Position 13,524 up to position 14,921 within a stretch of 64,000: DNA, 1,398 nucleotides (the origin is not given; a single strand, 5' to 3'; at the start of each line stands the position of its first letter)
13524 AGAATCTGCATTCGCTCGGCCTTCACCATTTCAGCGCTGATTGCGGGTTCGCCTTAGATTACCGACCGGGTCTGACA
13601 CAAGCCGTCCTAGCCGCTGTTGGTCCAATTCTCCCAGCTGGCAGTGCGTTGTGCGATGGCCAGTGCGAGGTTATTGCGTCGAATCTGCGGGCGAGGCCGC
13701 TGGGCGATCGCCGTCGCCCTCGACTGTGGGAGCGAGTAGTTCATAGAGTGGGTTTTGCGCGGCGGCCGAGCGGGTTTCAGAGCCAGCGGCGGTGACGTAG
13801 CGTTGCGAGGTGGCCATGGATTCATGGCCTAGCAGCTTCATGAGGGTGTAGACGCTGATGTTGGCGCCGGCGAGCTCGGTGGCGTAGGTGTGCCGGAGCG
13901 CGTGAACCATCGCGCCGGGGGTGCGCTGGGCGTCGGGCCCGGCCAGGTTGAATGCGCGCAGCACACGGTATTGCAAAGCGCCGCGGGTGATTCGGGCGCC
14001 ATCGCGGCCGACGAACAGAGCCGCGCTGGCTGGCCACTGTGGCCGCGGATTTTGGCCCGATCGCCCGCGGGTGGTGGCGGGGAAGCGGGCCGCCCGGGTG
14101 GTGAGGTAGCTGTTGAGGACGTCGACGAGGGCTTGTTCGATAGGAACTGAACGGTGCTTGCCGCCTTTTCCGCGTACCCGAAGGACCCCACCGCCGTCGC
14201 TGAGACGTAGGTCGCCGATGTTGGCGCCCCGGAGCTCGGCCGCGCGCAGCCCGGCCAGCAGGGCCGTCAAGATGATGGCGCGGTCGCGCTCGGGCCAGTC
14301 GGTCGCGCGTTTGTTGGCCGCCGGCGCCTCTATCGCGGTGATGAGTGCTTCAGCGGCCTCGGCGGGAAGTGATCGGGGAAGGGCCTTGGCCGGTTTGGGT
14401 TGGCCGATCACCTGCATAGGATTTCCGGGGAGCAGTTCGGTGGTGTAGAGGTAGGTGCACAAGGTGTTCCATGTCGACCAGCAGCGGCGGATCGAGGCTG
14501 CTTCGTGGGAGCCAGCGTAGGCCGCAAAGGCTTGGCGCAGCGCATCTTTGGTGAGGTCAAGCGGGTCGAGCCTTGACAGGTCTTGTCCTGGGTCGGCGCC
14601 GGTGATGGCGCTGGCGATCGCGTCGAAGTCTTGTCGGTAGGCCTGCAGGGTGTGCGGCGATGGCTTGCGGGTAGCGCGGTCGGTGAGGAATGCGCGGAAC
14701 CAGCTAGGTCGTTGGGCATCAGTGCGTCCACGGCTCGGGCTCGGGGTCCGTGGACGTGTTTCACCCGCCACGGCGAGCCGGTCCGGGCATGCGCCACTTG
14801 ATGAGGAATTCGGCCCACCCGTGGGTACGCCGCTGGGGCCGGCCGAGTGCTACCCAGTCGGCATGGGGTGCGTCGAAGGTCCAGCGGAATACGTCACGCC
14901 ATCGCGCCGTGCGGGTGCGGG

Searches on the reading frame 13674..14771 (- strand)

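Call 25: search_protein_families(library=pfam, proteins=[window:13674-14771:-], max_evalue=0.0001)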
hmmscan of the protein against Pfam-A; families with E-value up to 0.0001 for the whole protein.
window:13674-14771:- (366 aa): 1 family
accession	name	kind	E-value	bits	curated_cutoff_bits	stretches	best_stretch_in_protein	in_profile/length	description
PF00589.27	Phage_integrase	-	4.7e-24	85.5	27.1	1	137-328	5-168/172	Phage integrase family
